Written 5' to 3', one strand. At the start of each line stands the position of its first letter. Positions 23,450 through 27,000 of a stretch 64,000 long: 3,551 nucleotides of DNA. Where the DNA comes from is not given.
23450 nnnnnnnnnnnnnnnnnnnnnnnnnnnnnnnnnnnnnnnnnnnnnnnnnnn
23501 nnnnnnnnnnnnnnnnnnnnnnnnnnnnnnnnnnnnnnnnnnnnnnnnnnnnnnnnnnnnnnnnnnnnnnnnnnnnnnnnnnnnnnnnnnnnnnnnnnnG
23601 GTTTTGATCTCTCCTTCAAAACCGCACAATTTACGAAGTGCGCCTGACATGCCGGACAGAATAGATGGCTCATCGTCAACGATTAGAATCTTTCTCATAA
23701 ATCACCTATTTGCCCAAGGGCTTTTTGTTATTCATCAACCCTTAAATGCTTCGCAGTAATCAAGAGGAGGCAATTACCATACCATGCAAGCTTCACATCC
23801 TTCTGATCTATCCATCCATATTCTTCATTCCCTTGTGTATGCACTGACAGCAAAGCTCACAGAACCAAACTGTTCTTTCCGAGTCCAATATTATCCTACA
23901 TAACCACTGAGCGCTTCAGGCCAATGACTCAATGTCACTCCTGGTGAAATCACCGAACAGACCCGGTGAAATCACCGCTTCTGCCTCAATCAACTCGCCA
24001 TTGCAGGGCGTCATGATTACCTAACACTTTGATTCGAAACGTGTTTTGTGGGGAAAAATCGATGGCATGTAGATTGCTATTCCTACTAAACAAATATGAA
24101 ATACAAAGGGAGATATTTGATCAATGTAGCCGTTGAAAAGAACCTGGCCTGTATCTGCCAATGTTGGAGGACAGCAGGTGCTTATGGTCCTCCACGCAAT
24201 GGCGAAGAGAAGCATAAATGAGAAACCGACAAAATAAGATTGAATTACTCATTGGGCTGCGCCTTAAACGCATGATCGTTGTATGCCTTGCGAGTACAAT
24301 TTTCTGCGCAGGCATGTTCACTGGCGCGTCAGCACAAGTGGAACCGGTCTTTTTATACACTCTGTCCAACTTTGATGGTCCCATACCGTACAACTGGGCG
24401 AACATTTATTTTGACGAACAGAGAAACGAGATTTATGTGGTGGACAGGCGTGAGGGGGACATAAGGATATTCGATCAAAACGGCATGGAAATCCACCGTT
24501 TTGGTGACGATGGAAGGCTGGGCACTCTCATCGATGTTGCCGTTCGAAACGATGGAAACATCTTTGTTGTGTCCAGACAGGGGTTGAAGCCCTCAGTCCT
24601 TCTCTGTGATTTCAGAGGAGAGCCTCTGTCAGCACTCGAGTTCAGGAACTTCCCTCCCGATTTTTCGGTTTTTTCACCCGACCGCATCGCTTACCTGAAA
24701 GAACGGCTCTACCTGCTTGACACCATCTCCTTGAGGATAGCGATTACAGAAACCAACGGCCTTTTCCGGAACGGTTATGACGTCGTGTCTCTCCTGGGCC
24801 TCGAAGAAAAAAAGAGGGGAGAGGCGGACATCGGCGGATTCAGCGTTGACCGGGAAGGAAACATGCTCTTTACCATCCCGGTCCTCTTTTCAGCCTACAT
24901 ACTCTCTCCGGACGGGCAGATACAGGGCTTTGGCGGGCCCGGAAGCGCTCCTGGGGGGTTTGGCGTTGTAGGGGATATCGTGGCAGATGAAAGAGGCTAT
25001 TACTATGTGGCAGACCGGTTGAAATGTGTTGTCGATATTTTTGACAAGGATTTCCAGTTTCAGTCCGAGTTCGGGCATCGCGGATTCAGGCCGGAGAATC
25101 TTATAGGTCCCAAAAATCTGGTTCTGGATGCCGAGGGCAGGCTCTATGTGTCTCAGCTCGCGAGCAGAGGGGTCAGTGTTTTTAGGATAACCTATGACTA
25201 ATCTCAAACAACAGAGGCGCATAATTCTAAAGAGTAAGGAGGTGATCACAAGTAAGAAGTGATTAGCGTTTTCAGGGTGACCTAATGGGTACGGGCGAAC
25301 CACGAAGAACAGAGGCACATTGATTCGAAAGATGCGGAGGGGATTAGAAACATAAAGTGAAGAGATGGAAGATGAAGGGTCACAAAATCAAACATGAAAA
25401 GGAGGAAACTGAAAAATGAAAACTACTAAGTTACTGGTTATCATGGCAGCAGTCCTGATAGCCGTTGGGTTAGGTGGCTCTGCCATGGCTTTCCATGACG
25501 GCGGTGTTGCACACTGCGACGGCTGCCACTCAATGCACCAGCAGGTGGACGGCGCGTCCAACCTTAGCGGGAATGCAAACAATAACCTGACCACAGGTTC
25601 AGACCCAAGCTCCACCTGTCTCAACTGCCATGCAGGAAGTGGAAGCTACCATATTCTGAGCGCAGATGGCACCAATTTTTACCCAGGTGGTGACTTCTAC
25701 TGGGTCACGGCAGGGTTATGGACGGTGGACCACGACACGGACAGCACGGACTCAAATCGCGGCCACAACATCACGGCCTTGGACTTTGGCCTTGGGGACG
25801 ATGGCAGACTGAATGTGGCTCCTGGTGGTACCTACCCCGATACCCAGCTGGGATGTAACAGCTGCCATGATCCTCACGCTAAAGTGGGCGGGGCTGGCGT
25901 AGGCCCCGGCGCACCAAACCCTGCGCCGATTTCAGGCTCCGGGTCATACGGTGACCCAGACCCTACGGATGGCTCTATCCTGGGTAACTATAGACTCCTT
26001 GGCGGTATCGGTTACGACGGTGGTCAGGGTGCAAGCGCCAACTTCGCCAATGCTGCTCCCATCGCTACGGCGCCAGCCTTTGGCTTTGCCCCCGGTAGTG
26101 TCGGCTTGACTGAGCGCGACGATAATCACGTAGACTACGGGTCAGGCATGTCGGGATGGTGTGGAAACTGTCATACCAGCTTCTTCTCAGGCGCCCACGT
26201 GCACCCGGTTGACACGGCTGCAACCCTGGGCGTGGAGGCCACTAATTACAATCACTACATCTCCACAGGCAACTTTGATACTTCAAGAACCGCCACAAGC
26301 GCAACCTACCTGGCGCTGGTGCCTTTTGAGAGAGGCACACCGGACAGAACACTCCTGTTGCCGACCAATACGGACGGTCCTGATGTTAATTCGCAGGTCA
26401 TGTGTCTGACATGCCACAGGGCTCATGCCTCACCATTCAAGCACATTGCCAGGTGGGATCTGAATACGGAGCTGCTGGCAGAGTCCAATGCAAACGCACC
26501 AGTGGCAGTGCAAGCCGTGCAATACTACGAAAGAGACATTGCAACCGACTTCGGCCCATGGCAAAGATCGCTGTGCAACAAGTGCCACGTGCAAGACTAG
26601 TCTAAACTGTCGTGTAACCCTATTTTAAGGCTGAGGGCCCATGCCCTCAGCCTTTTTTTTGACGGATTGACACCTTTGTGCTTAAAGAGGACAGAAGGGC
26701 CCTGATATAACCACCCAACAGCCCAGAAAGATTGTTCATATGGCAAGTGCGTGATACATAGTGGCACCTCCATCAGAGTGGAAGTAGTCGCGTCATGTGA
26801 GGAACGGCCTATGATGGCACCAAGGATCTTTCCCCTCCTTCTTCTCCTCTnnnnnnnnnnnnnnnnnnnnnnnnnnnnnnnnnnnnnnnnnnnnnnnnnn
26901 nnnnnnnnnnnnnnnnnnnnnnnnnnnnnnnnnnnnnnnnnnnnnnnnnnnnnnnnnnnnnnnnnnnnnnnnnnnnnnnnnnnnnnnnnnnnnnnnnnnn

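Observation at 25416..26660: OmcS homolog with conserved filament-forming His and a very strong terminator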

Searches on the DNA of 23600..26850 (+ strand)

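Call 44: search_rna_families(source=window, start=23600, end=26850, threshold=evalue, max_evalue=5)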
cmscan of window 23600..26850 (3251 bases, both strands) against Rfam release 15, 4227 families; matches with E-value up to 5: 3.
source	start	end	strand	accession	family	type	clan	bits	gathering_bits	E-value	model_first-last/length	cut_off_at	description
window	24569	24644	-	RF01938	mir-1251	Gene; miRNA;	-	17.6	81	2.3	1-66/66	no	mir-1251 microRNA precursor family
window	24899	24944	+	RF03163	c4-a1b1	Gene; antisense;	CL00128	14.1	46.7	4.4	1-53/53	no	a1, b1 targets of C4 antisense RNA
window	24039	24118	-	RF00628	RgsA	Gene; sRNA;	-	13.8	88.4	2.8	1-194/194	no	RgsA sRNA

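Call 52: search_rna_families(sources=[L002, L003, L004, L008, L009, L015, L037], threshold=gathering, show_alignments=2)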
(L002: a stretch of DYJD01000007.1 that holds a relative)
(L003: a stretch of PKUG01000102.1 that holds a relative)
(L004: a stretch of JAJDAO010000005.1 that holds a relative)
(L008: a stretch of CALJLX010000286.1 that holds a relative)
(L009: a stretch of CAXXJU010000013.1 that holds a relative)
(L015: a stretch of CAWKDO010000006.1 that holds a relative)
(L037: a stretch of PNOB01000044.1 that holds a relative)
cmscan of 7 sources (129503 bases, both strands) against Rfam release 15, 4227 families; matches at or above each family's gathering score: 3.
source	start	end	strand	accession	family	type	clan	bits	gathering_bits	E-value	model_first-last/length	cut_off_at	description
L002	9892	9979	+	RF01051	c-di-GMP-I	Cis-reg; riboswitch;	CL00126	59.5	35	8.4e-09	1-87/87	no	c-di-GMP-I riboswitch aptamer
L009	9898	9973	+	RF03167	c-di-GMP-I-GGC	Cis-reg; riboswitch;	CL00126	59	59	4.6e-11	1-80/80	no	c-di-GMP-I-GGC riboswitch aptamer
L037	9893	9979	+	RF01051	c-di-GMP-I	Cis-reg; riboswitch;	CL00126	58.4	35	1.6e-08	1-87/87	no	c-di-GMP-I riboswitch aptamer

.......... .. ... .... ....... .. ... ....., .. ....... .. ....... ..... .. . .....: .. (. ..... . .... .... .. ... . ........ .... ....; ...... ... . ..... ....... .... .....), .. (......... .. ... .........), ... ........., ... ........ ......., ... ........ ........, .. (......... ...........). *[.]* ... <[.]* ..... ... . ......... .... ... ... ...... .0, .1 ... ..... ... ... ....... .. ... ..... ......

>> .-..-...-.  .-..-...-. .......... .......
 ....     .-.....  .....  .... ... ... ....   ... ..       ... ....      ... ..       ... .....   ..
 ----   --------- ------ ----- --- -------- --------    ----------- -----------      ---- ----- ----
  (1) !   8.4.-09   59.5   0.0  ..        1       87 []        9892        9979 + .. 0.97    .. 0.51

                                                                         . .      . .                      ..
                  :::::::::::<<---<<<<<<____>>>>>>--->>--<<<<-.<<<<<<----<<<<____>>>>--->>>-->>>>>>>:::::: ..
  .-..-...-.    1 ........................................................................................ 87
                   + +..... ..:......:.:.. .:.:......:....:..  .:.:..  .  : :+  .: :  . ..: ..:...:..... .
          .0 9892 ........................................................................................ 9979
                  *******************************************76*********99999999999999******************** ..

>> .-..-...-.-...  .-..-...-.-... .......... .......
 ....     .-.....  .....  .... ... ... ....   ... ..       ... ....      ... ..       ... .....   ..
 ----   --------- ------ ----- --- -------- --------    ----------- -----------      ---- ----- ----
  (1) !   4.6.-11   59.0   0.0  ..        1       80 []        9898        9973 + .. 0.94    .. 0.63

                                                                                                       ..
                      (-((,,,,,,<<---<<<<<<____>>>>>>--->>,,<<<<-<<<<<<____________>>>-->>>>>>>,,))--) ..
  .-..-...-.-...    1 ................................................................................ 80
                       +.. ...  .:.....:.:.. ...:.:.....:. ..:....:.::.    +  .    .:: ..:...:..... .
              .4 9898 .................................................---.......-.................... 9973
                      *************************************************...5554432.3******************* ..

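Call 57: search_rna_families(sources=[L005, L010, L011, L012, L014, L016, L017, L058], threshold=gathering)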
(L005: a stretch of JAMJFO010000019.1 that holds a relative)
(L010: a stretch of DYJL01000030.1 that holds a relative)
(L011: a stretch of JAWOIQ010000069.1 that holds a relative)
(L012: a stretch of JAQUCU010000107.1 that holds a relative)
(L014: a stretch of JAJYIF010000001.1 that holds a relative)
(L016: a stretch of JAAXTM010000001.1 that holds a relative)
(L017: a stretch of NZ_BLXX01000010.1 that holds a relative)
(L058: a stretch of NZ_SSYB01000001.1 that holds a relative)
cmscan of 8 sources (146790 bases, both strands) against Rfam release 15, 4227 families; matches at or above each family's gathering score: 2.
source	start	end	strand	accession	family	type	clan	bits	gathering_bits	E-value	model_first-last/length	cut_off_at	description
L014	3785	3856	+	RF00005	tRNA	Gene; tRNA;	CL00001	66.2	29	8.1e-12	1-71/71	no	tRNA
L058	3394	3482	-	RF03167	c-di-GMP-I-GGC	Cis-reg; riboswitch;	CL00126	59.8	59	3.2e-11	1-80/80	no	c-di-GMP-I-GGC riboswitch aptamer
